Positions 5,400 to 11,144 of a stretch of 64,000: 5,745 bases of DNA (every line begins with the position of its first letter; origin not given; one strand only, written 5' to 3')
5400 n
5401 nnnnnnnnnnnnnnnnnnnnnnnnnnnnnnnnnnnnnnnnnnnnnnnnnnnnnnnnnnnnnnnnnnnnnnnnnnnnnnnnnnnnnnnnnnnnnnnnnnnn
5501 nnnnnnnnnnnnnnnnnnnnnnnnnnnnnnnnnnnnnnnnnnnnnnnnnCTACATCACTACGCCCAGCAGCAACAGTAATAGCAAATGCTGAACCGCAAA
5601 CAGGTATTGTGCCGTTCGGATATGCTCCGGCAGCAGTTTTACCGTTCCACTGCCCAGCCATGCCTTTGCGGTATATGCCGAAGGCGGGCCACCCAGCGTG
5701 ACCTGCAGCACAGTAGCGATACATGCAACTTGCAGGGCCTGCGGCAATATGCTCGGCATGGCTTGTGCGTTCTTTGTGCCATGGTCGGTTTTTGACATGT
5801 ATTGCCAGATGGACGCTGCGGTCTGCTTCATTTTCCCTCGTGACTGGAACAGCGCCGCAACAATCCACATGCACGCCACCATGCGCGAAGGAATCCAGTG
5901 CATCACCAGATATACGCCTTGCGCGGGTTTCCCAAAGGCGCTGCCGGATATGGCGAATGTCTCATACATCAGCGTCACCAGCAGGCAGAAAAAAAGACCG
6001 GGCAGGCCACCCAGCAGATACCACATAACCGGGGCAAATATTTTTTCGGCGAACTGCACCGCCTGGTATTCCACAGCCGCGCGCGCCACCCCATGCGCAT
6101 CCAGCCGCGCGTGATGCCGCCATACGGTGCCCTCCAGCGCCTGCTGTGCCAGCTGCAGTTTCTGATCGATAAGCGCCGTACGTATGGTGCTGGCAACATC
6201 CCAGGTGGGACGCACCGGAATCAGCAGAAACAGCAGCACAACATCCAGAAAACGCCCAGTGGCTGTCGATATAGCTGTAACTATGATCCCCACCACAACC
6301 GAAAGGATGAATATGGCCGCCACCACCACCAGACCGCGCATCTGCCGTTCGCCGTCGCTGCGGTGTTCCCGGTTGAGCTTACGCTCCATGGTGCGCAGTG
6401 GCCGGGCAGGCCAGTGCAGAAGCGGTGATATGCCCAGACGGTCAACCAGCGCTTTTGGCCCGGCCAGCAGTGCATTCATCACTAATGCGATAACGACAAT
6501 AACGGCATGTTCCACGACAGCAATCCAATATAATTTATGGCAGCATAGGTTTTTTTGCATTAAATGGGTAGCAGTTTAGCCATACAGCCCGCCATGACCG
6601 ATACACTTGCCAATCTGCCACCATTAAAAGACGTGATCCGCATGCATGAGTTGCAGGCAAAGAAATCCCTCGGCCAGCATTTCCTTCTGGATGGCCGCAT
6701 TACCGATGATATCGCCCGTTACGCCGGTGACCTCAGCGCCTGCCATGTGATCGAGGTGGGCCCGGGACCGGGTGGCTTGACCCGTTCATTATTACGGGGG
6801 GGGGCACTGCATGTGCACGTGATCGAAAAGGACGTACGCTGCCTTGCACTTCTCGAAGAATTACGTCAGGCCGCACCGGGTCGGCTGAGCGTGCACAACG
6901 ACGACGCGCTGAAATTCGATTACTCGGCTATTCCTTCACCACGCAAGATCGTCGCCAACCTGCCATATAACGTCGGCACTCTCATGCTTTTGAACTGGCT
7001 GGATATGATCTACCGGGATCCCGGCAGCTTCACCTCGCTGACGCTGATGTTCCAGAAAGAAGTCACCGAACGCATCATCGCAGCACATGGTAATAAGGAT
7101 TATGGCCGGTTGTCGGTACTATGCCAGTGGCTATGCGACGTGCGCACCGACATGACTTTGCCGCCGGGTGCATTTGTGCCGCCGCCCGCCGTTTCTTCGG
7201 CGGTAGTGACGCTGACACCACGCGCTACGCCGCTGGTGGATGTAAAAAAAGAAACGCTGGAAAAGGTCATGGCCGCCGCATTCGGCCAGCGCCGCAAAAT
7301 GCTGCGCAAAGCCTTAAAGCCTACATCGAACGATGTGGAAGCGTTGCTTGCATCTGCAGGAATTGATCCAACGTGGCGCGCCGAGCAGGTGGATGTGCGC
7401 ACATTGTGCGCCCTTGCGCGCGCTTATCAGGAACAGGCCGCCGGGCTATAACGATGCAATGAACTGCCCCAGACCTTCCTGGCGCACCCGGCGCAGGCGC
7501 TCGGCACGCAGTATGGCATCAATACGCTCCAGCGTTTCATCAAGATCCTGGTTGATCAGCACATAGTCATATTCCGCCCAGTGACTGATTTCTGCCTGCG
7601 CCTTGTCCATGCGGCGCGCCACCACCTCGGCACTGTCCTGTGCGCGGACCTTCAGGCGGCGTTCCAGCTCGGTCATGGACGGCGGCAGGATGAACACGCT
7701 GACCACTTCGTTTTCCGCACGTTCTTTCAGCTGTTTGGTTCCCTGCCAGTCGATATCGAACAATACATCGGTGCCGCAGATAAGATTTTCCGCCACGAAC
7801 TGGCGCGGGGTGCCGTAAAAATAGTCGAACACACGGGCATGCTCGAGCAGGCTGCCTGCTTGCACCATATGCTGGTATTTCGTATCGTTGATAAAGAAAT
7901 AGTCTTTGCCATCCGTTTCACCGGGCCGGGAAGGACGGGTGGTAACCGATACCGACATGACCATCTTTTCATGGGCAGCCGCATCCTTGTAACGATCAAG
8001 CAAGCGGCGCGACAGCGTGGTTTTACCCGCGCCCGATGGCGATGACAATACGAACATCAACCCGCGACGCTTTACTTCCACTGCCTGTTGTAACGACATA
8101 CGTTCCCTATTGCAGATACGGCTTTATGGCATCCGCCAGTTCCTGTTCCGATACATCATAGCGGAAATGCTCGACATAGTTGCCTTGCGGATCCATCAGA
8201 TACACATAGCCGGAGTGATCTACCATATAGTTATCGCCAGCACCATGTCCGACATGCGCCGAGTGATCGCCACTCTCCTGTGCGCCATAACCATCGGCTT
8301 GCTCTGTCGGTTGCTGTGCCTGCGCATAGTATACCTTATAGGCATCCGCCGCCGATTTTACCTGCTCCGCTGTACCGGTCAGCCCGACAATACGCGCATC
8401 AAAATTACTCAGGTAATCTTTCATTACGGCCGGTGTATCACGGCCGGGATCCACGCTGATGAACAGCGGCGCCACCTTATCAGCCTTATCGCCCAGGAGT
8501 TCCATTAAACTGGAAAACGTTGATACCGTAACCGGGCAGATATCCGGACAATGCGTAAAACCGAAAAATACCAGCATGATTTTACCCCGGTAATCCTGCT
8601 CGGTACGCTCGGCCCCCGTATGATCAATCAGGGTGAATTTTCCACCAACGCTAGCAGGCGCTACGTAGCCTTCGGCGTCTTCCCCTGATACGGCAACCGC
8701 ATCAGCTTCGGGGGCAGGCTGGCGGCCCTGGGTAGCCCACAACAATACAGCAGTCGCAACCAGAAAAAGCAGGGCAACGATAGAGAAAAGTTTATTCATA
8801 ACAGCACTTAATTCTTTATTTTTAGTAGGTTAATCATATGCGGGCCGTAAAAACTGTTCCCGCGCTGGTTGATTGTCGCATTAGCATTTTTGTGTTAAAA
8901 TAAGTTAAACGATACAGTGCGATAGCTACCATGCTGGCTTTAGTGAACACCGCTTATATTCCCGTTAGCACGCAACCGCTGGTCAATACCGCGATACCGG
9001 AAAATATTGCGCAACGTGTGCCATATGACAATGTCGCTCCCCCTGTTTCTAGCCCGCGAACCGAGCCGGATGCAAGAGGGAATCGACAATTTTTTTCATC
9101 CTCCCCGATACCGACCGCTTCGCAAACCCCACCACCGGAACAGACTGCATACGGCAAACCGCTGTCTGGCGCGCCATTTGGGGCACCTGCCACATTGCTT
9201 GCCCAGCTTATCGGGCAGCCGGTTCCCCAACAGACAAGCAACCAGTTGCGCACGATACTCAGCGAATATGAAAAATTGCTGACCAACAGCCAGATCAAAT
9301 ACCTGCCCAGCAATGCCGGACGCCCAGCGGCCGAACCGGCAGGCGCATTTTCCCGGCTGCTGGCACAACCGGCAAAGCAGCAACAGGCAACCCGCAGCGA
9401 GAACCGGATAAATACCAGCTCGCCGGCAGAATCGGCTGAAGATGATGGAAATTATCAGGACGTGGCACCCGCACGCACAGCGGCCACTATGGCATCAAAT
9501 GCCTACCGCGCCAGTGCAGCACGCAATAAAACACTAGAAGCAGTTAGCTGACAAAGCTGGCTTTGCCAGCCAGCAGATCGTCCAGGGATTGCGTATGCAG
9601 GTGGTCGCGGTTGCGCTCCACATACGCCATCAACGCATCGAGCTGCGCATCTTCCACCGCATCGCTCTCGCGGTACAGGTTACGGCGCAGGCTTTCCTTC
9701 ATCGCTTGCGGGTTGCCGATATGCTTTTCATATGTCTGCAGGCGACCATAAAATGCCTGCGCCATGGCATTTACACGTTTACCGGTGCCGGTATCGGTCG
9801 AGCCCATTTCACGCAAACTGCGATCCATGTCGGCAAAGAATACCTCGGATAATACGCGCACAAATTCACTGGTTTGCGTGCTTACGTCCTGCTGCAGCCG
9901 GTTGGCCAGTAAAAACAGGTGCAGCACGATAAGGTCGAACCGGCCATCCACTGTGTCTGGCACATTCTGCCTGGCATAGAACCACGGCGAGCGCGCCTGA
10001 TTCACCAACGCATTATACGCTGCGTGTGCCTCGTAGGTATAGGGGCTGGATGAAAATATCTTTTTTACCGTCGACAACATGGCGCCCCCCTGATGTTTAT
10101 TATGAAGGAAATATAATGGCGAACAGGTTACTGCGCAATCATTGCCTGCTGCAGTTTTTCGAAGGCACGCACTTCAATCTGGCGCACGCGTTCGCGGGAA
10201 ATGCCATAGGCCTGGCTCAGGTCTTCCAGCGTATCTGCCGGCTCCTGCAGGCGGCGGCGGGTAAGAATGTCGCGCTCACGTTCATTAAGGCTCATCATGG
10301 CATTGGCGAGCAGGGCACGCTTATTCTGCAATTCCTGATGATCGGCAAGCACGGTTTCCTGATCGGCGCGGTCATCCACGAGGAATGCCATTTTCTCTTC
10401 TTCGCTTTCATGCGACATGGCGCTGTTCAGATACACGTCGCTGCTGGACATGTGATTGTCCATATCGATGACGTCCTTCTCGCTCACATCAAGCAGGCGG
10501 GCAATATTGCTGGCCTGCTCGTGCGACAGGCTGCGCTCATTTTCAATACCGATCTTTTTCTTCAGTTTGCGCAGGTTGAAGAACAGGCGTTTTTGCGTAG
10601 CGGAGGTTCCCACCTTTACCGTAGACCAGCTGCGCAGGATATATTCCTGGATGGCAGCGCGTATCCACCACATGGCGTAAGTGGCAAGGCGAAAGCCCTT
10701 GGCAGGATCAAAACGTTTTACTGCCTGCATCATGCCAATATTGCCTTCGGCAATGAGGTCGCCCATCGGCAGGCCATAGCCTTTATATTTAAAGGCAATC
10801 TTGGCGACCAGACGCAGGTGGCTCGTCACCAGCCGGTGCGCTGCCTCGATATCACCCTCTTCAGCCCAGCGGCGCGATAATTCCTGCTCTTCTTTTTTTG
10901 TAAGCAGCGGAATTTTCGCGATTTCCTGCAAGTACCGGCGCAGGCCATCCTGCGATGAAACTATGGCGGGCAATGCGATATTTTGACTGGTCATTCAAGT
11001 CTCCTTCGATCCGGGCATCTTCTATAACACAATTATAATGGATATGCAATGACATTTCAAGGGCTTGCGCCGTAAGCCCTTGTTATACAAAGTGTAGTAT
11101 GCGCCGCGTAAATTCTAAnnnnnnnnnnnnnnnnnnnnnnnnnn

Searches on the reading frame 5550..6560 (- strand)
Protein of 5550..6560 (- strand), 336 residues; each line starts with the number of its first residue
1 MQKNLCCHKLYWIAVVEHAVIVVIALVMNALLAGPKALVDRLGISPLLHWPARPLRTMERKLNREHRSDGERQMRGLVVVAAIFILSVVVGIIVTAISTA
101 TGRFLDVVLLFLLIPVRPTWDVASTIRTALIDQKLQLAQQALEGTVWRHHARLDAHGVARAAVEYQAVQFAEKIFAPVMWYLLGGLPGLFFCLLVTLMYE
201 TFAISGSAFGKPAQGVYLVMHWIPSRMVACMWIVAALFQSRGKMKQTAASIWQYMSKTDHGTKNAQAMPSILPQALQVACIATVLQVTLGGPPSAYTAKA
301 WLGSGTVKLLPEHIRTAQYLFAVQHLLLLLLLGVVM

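Call 57: search_protein_families(library=pfam, proteins=[window:5550-6560:-], max_evalue=0.00001)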
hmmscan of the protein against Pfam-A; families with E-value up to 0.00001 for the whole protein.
window:5550-6560:- (336 aa): 1 family
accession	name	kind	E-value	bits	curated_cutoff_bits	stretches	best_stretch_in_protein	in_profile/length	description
PF03186.18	CobD_Cbib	-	2.7e-24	86.4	34.4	1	23-318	2-279/282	CobD/Cbib protein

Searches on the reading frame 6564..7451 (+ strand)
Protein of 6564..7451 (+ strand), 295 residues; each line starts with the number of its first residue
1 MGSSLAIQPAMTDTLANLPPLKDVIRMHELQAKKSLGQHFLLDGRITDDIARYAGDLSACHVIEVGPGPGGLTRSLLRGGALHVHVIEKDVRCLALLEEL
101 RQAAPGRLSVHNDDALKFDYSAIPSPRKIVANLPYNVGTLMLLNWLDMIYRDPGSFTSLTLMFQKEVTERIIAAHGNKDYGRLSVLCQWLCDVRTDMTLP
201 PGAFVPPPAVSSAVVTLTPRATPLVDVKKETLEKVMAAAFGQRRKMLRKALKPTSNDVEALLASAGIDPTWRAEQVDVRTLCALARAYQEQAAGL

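Call 57: search_protein_families(library=pfam, proteins=[window:6564-7451:+], max_evalue=0.00001)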
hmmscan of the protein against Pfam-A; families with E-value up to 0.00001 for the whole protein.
window:6564-7451:+ (295 aa): 1 family
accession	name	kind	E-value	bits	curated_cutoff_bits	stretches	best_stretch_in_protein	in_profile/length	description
PF00398.26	RrnaAD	-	3.2e-45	154.7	24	1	31-287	3-260/263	Ribosomal RNA adenine dimethylase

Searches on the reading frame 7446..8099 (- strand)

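Call 57: search_protein_families(library=pfam, proteins=[window:7446-8099:-], max_evalue=0.00001)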
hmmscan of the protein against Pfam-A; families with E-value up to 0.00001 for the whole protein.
window:7446-8099:- (217 aa): 1 family
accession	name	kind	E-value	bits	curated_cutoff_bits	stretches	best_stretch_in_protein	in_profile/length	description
PF00625.27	Guanylate_kin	-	2.5e-48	164.6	25.2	1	16-199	5-181/182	Guanylate kinase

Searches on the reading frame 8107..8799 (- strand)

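Call 57: search_protein_families(library=pfam, proteins=[window:8107-8799:-], max_evalue=0.00001)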
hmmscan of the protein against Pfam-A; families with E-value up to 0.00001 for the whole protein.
window:8107-8799:- (230 aa): 1 family
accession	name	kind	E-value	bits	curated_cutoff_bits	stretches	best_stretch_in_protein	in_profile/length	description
PF02630.20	SCO1-SenC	-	9.7e-49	165.2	22.8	1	52-166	1-115/134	SCO1/SenC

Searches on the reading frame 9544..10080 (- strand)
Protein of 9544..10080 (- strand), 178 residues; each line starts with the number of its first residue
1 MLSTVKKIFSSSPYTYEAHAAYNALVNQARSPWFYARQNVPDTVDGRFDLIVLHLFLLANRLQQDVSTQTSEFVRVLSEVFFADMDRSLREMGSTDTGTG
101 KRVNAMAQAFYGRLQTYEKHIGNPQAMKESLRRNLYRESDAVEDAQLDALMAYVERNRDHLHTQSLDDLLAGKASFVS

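Call 58: search_protein_families(library=pfam, proteins=[window:9544-10080:-], max_evalue=0.00001)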
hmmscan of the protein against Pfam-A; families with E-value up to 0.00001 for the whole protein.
window:9544-10080:- (178 aa): 1 family
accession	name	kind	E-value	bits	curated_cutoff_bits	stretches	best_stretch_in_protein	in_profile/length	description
PF03981.17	Ubiq_cyt_C_chap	-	1e-33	116.8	21.5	1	39-176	4-140/140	Ubiquinol-cytochrome C chaperone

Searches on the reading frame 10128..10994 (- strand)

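Call 58: search_protein_families(library=pfam, proteins=[window:10128-10994:-], max_evalue=0.00001)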
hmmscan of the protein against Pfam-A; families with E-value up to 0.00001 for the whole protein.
window:10128-10994:- (288 aa): 3 families
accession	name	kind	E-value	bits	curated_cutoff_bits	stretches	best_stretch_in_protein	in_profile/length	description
PF04542.20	Sigma70_r2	-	6.5e-20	71.1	24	1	55-123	1-69/71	Sigma-70 region 2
PF04545.22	Sigma70_r4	-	4.5e-15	55.3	24.1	1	232-282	1-49/50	Sigma-70, region 4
PF00140.25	Sigma70_r1_2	-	7.1e-11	42.3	22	1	16-47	1-32/34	Sigma-70 factor, region 1.2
